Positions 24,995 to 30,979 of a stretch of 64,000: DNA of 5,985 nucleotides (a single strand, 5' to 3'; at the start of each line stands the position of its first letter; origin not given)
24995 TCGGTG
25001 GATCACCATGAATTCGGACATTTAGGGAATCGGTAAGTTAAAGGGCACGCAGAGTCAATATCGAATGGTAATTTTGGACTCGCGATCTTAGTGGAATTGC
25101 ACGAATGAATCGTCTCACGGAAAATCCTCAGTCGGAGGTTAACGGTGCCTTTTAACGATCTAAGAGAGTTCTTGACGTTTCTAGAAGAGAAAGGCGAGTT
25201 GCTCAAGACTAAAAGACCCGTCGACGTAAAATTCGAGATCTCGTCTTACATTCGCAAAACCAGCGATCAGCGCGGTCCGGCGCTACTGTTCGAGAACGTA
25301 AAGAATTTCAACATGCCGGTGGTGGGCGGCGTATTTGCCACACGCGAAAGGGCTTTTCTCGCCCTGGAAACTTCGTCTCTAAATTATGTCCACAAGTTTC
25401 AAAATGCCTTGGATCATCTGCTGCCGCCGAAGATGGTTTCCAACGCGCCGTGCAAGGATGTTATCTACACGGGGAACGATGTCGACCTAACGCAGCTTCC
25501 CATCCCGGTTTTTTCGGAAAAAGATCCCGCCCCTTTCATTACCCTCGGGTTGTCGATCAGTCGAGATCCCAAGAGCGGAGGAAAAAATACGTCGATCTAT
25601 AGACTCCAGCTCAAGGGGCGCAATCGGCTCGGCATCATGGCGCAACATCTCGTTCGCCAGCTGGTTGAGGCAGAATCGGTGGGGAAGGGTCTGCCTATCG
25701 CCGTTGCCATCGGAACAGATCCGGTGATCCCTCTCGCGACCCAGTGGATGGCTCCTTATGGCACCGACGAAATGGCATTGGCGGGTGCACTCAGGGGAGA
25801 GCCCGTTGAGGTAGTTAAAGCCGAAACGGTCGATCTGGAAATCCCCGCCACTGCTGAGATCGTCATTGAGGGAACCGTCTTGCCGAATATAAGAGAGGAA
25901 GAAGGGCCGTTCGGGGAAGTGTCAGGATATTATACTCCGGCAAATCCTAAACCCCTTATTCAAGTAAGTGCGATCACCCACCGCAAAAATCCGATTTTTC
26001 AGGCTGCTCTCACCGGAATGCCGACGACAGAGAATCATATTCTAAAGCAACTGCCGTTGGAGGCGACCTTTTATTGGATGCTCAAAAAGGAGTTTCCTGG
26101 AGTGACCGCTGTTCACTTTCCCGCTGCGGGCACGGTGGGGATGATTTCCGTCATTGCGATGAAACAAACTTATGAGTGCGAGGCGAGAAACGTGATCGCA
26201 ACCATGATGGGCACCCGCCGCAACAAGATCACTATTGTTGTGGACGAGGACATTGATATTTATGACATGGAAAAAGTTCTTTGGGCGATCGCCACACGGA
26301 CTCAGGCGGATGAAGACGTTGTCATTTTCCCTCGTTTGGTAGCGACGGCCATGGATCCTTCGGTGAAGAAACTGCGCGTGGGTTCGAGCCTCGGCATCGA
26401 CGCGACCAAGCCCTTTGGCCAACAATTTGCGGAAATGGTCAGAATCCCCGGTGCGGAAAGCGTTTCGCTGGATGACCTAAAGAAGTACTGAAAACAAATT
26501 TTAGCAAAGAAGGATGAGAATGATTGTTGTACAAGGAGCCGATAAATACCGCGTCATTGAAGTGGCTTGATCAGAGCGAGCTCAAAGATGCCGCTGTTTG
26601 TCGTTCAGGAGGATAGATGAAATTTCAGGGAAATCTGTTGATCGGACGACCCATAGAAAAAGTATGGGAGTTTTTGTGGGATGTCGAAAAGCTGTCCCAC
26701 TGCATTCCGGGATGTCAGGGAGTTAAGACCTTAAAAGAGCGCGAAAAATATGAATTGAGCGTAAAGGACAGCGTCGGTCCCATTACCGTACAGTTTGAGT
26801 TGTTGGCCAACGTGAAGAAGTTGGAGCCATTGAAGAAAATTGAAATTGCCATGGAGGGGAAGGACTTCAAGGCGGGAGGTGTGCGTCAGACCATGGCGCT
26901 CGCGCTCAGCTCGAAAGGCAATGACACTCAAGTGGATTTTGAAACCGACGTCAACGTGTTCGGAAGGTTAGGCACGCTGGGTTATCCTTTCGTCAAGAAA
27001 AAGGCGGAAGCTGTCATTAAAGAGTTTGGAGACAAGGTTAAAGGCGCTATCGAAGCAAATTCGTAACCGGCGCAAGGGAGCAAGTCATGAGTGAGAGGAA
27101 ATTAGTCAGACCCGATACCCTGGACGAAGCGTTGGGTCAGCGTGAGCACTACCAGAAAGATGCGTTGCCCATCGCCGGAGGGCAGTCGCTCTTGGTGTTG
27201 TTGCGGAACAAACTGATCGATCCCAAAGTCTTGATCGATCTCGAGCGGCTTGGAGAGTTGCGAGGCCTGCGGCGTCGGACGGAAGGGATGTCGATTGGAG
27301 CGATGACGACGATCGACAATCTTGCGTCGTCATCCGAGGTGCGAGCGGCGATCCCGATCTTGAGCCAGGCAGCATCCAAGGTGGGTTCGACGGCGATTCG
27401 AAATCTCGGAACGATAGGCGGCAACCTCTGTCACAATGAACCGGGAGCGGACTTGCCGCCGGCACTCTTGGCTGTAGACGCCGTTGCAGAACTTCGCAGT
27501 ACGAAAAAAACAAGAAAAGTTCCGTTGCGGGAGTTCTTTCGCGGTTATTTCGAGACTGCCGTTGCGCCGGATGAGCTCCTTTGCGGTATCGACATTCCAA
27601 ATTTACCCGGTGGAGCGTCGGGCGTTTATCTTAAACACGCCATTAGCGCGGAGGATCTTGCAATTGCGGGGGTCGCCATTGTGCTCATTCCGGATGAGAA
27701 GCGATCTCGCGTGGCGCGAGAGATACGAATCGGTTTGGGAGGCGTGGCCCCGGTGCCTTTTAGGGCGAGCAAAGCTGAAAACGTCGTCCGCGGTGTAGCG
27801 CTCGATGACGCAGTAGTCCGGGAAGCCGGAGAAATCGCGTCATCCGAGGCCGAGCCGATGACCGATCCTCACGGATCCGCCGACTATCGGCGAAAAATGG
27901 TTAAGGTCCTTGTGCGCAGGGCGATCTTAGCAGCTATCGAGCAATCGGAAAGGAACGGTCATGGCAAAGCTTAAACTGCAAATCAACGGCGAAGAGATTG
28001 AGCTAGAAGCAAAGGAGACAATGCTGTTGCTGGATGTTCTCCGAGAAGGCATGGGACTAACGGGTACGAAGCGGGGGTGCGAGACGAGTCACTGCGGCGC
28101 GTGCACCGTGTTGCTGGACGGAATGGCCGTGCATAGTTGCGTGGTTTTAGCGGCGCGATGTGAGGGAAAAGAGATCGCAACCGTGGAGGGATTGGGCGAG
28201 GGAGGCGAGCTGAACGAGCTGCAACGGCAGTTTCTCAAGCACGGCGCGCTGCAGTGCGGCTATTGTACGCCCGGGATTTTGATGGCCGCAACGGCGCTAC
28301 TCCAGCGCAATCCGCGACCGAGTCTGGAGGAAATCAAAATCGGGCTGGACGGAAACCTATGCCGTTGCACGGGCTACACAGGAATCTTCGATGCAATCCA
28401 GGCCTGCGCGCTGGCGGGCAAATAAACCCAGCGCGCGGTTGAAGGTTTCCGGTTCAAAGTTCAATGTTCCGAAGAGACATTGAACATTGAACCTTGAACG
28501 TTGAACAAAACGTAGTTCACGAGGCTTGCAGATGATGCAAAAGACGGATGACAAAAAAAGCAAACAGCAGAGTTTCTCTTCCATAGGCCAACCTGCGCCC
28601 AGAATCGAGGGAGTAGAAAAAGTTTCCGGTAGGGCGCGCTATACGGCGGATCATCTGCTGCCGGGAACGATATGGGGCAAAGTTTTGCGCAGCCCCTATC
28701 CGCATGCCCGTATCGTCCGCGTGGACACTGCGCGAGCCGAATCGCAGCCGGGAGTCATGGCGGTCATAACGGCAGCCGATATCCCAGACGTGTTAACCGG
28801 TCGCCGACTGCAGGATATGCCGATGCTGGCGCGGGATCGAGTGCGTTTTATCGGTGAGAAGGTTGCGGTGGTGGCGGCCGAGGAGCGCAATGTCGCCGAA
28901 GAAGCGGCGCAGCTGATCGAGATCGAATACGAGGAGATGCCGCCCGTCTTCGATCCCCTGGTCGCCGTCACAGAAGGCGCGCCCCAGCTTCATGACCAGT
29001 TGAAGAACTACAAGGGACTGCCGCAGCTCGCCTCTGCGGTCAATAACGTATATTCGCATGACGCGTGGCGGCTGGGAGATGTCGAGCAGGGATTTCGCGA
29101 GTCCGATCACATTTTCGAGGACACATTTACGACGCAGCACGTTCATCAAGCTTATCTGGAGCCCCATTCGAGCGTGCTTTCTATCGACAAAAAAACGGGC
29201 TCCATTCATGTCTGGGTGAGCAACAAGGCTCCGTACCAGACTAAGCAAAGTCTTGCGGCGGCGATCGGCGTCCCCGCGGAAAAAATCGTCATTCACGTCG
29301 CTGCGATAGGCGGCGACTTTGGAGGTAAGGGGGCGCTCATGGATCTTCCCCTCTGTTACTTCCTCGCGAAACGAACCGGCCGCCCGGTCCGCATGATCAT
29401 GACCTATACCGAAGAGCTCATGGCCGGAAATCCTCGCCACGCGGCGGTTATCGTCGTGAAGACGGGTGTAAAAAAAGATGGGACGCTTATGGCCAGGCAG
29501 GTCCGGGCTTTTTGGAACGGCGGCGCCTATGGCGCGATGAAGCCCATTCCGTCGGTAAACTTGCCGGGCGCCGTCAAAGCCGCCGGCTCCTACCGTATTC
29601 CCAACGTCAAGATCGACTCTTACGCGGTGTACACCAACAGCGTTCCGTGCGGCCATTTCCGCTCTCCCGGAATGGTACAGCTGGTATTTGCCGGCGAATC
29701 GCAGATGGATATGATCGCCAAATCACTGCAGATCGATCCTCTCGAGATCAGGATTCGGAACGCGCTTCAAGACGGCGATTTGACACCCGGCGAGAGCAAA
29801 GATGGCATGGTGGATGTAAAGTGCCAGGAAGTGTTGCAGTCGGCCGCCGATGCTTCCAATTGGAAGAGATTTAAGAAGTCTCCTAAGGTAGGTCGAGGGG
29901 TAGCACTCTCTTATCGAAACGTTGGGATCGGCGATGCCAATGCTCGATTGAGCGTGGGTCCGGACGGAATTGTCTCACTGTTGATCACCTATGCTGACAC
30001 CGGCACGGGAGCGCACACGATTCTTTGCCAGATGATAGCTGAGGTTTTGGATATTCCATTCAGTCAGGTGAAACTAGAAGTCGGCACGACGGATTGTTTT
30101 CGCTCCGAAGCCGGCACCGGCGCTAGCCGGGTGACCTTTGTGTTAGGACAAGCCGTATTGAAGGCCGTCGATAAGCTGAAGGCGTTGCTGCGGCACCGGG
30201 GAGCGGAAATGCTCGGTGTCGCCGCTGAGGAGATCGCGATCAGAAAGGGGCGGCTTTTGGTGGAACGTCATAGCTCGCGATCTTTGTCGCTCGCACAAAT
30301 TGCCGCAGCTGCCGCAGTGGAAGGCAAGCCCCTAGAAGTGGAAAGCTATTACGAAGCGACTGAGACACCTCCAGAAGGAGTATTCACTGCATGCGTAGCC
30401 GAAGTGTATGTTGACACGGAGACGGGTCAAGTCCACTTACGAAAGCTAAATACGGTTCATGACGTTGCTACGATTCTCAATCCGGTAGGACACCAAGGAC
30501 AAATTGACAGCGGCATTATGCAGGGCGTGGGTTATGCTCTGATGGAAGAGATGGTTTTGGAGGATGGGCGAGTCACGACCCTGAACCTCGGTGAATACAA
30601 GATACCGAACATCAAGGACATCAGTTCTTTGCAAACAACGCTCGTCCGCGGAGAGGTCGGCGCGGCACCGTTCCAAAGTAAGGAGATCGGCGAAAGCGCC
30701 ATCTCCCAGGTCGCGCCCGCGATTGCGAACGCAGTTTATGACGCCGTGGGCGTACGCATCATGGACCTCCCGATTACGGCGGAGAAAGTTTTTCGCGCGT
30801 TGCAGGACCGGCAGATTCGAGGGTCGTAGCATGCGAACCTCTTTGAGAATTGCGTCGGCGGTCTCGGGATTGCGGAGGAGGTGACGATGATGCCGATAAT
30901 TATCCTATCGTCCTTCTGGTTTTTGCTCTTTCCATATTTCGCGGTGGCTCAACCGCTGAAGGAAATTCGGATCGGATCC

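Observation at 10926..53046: Candidate undescribed system: five split ComDE-like ThDP decarboxylases, each wired to secreted NMT1/SsuA-type binding proteins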

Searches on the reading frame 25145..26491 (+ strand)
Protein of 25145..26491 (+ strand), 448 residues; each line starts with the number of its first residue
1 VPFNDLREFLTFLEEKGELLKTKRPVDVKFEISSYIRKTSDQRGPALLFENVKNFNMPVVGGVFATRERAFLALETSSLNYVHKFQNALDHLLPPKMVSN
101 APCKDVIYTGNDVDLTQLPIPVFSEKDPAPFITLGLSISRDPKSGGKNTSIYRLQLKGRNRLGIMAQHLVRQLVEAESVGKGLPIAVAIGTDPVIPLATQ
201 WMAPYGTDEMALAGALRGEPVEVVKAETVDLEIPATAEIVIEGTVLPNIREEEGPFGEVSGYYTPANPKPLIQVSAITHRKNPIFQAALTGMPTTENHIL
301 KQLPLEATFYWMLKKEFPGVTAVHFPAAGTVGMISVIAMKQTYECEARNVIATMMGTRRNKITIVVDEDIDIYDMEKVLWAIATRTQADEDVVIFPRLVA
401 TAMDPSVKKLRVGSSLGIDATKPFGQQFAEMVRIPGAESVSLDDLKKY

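Call 6: search_protein_families(library=pfam, proteins=[window:25145-26491:+], max_evalue=0.001)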
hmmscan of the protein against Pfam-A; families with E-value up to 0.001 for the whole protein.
window:25145-26491:+ (448 aa): 3 families
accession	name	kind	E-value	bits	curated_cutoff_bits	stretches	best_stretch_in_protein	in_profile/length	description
PF01977.22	UbiD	-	3.2e-67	226.1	23.3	1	98-293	3-206/206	3-octaprenyl-4-hydroxybenzoate carboxy-lyase Rift-related domain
PF20696.2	UbiD_C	-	1.5e-30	106.2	24.2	1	300-420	3-127/127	3-octaprenyl-4-hydroxybenzoate carboxy-lyase C-terminal domain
PF20695.2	UbiD_N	-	1.6e-21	76.6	24.3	1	11-88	2-77/78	3-octaprenyl-4-hydroxybenzoate carboxy-lyase N-terminal domain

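Call 28: search_protein_families(library=ncbifam, proteins=[window:25145-26491:+], max_evalue=1e-10)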
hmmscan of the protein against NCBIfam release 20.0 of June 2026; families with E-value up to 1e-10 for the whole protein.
window:25145-26491:+ (448 aa): 7 families
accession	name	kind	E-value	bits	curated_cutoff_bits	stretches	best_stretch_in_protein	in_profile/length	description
TIGR00148.1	TIGR00148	subfamily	2.6e-118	395.5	244.85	1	6-423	1-438/438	UbiD family decarboxylase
NF041204.1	VdcC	exception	1.2e-102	343.7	650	1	4-426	2-441/467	non-oxidative hydroxyarylic acid decarboxylases subunit C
TIGR03701.1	mena_SCO4490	equivalog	4.1e-91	305.9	495.9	2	92-414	106-432/433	menaquinone biosynthesis decarboxylase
NF008175.0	PRK10922.1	equivalog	9.1e-78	261.9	788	2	82-424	111-459/497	4-hydroxy-3-polyprenylbenzoate decarboxylase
TIGR02724.1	phenyl_P_beta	equivalog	8.8e-61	205.7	468.95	1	5-408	2-424/472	phenylphosphate carboxylase subunit beta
NF041219.1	BagN_FevL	exception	3.5e-51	174.2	1000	1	3-390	17-436/502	bagremycin/ferroverdin biosynthesis UbiD family decarboxylase BagN/FevL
TIGR02723.1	phenyl_P_alpha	equivalog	3.9e-49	167.6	564.6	1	6-419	10-441/485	phenylphosphate carboxylase subunit alpha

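Call 87: search_dna_similar(query=window:25145-26491:+, collection=plasmids, mode=protein, max_evalue=1e-30, max_rows=15)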
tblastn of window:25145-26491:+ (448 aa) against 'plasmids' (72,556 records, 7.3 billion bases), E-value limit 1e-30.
Records with a match: 433; places in all: 474; records where one place covers at least 80% of the query: 430.
Best place of each record, by identity: <60% 433.
By first word of the organism name: Sinorhizobium 129; Agrobacterium 24; Ensifer 19; Paracoccus 19; Pantoea 16; Paraburkholderia 13; Rhizobium 12; Klebsiella 11; Streptomyces 11; Rahnella 11; and 63 more.
By predicted mobility (MOB-suite, as given by PLSDB): non-mobilizable 252; conjugative 99; mobilizable 82.
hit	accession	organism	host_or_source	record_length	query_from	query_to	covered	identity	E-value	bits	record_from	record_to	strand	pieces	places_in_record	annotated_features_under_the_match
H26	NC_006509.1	Geobacillus kaustophilus HTA426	isolated from the deepest Ocean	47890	6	444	98%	39.7%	2e-93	315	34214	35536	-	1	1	UbiD family decarboxylase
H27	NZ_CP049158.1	Caballeronia sp. SBC1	whole organism,soil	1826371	6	445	98%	38.0%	2e-79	275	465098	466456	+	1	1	none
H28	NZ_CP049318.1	Caballeronia sp. SBC2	whole organism,soil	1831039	6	445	98%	38.0%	2e-79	275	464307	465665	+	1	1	none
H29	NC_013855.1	Azospirillum sp. B510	-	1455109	6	445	98%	37.9%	5e-80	277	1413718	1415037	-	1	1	record has no annotation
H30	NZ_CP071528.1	Legionella lytica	Acanthamoeba castellanii,bacterial ...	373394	1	425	95%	39.1%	2e-96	324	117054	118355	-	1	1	UbiD family decarboxylase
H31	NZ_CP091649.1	Burkholderia aenigmatica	-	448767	6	445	98%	37.7%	3e-76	266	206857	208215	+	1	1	UbiD family decarboxylase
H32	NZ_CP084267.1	Caballeronia sp. Lep1P3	Leptoglossus zonatus,Cell culture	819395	6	445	98%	37.5%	4e-78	271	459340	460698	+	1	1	UbiD family decarboxylase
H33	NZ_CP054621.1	Azospirillum oryzae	cell culture,soil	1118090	6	445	98%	37.4%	4e-80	277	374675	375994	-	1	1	record has no annotation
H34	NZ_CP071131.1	Caballeronia sp. M1242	Homo sapiens,ETA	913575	6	445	98%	37.3%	5e-73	257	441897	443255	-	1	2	UbiD family decarboxylase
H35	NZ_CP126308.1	Bosea vestrisii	cell culture,root nodule of Vicia ...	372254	6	443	98%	37.3%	3e-78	272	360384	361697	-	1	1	UbiD family decarboxylase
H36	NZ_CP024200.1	Thalassospira marina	-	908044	2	421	94%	38.9%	3e-72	254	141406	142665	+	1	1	UbiD family decarboxylase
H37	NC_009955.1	Dinoroseobacter shibae DFL 12 = DSM 16493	-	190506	5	443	98%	37.0%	8e-74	259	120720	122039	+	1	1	UbiD family decarboxylase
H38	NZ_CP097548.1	Dinoroseobacter shibae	Alexandrium ostenfeldii,pure culture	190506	5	443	98%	37.0%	8e-74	259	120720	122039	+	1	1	UbiD family decarboxylase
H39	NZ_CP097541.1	Dinoroseobacter shibae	Prorocentrum lima,pure culture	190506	5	443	98%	37.0%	8e-74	259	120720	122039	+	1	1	UbiD family decarboxylase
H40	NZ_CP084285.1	Caballeronia zhejiangensis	Anasa tristis,Cell culture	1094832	6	445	98%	36.8%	4e-74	260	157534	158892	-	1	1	none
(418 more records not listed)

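Call 88: get_annotated_region(hit=H31, flank=9000)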
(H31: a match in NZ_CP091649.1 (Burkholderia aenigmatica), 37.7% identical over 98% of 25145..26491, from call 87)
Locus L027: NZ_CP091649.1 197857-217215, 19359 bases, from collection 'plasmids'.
description: Burkholderia aenigmatica strain CMCC(B)23010 plasmid unnamed, complete sequence
organism: Burkholderia aenigmatica (NCBI taxid 2015348)
taxonomy: Bacteria; Pseudomonadota; Betaproteobacteria; Burkholderiales; Burkholderiaceae; Burkholderia; Burkholderia aenigmatica
host: -; source: -; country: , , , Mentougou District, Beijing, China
typing (MOB-suite, as given by PLSDB): non-mobilizable; replicon rep_cluster_526; mating-pair formation MPF_T
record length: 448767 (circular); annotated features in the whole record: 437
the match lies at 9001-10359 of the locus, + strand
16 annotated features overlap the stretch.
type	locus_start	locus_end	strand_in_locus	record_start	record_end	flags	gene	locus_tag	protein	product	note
CDS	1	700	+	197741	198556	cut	-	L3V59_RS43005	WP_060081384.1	ABC transporter ATP-binding protein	GO:0006810 - transport [Evidence IEA]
CDS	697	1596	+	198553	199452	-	-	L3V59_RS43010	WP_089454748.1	carbon-nitrogen hydrolase family protein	-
CDS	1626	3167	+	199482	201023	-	-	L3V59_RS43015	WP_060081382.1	amidohydrolase family protein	-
CDS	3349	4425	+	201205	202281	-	-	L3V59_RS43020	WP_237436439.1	M20/M25/M40 family metallo-hydrolase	-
CDS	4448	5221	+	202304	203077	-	-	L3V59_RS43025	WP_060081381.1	aspartate/glutamate racemase family protein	-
CDS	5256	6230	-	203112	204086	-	-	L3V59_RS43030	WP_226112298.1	XdhC family protein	-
CDS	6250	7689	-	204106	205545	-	-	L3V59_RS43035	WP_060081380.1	aldehyde dehydrogenase family protein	-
CDS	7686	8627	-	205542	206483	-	-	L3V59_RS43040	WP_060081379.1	LysR family transcriptional regulator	GO:0006355 - regulation of DNA-templated transcription [Evidence IEA]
CDS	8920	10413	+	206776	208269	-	-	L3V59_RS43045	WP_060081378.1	UbiD family decarboxylase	-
CDS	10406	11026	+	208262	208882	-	-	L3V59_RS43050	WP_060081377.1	UbiX family flavin prenyltransferase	-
CDS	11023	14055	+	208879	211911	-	-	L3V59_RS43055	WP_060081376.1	molybdopterin cofactor-binding domain-containing protein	-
CDS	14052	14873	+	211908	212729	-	-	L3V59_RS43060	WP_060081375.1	FAD binding domain-containing protein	-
CDS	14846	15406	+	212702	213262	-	-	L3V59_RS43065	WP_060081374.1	(2Fe-2S)-binding protein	-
CDS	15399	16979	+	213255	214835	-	-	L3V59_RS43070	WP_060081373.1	AMP-binding protein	-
CDS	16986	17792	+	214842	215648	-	-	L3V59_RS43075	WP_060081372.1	enoyl-CoA hydratase/isomerase family protein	-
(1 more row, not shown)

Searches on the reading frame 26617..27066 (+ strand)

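Call 6: search_protein_families(library=pfam, proteins=[window:26617-27066:+], max_evalue=0.001)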
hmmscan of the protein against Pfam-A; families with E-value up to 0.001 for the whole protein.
window:26617-27066:+ (149 aa): 2 families
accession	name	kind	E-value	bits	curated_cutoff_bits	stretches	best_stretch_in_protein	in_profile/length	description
PF06240.19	COXG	-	5.6e-19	68.7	22.2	1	5-143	1-137/140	Carbon monoxide dehydrogenase subunit G (CoxG)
PF03364.25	Polyketide_cyc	-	1e-10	42.4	23.4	1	9-133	1-121/126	Polyketide cyclase / dehydrase and lipid transport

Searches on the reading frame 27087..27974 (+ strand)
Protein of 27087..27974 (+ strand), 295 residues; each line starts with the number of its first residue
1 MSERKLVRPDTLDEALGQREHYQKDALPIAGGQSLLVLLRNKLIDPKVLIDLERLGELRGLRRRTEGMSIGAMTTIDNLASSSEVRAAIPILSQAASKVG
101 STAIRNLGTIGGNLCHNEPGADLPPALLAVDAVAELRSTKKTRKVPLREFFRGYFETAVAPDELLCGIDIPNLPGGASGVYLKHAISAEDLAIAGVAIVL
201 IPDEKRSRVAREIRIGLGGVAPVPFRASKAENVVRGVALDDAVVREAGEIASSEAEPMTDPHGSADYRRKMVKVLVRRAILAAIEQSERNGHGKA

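Call 6: search_protein_families(library=pfam, proteins=[window:27087-27974:+], max_evalue=0.001)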
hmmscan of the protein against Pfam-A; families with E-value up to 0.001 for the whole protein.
window:27087-27974:+ (295 aa): 2 families
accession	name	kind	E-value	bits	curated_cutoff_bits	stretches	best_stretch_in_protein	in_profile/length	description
PF00941.27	FAD_binding_5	-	2.1e-49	168.1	27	1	6-172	5-169/170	FAD binding domain in molybdopterin dehydrogenase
PF03450.22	CO_deh_flav_C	-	6.1e-21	74.9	25.5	1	187-282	9-101/102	CO dehydrogenase flavoprotein C-terminal domain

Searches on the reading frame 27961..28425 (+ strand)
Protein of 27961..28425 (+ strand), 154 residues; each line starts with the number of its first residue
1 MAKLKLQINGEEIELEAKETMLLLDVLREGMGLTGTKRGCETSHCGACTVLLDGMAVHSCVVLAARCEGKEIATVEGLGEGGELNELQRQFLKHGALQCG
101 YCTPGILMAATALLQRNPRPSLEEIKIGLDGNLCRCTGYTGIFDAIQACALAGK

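Call 6: search_protein_families(library=pfam, proteins=[window:27961-28425:+], max_evalue=0.001)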
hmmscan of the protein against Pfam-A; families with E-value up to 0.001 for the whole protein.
window:27961-28425:+ (154 aa): 3 families
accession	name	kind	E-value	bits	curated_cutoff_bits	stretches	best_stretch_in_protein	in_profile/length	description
PF01799.25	Fer2_2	-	1.2e-30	105.9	30.3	1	74-147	1-75/75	[2Fe-2S] binding domain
PF00111.32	Fer2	-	1.1e-08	35.3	21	1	7-65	2-57/77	2Fe-2S iron-sulfur cluster binding domain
PF13085.11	Fer2_3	-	0.00036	20.9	27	1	35-77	47-88/107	2Fe-2S iron-sulfur cluster binding domain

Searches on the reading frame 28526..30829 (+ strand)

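Call 6: search_protein_families(library=pfam, proteins=[window:28526-30829:+], max_evalue=0.001)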
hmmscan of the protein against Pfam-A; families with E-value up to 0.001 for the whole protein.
window:28526-30829:+ (767 aa): 3 families
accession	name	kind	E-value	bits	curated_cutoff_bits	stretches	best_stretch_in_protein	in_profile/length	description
PF02738.23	MoCoBD_1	-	5e-71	239.1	27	1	173-413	7-244/244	Molybdopterin cofactor-binding domain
PF20256.3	MoCoBD_2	-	1.5e-65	222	27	1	442-699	11-282/283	Molybdopterin cofactor-binding domain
PF01315.27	Ald_Xan_dh_C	-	6.2e-30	104.2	31.3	1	34-138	1-109/110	Aldehyde oxidase and xanthine dehydrogenase, a/b hammerhead domain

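Call 28: search_protein_families(library=ncbifam, proteins=[window:28526-30829:+], max_evalue=1e-10)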
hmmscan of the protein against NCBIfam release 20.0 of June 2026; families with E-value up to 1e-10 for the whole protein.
window:28526-30829:+ (767 aa): 13 families
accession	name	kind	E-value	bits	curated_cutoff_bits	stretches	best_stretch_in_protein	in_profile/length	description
TIGR03194.1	4hydrxCoA_A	equivalog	1.8e-150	502.8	994.55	1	25-759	2-746/746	4-hydroxybenzoyl-CoA reductase subunit alpha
NF007426.0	PRK09970.1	equivalog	4.8e-140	468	916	1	17-761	3-757/761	xanthine dehydrogenase molybdenum-binding subunit XdhA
NF043082.1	XdhA_XDHase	equivalog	3.2e-139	465.3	780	1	20-763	1-756/758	xanthine dehydrogenase subunit XdhA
TIGR03196.1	pucD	equivalog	2.1e-132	443.1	783.65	1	20-755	3-754/763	xanthine dehydrogenase subunit D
NF041018.1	glyceraldDH_alpha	equivalog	8.9e-107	358.3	790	1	19-755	2-740/741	glyceraldehyde dehydrogenase subunit alpha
TIGR03311.1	Se_dep_XDH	equivalog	3.8e-101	339.5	830.45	2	9-559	151-682/848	selenium-dependent xanthine dehydrogenase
TIGR03313.1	Se_sel_red_Mo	hypoth_equivalog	1.4e-95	320.8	1101.9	2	180-760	358-950/951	molybdopterin-dependent oxidoreductase Mo/Fe-S-binding subunit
NF041671.1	peri_hyde_PaoC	equivalog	5.3e-95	319.3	1180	1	12-760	10-732/735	aldehyde oxidoreductase molybdenum-binding subunit PaoC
TIGR02416.1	CO_dehy_Mo_lg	equivalog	4.6e-85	286.3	991.15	2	33-429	6-409/770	aerobic carbon-monoxide dehydrogenase large subunit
NF045668.1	pterin_aldehy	equivalog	2.9e-83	280.4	1100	1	15-760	170-905/905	molybdopterin-dependent aldehyde oxidoreductase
TIGR02965.1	xanthine_xdhB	equivalog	5.6e-83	279.4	849.5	1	31-760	12-755/758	xanthine dehydrogenase molybdopterin binding subunit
NF040766.1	CODH_aero_grp5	exception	4.5e-77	259.9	950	2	19-594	4-592/785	aerobic carbon-monoxide dehydrogenase large subunit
TIGR02969.1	mam_aldehyde_ox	subfamily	3e-54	184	1912.3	1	6-748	562-1290/1330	aldehyde oxidase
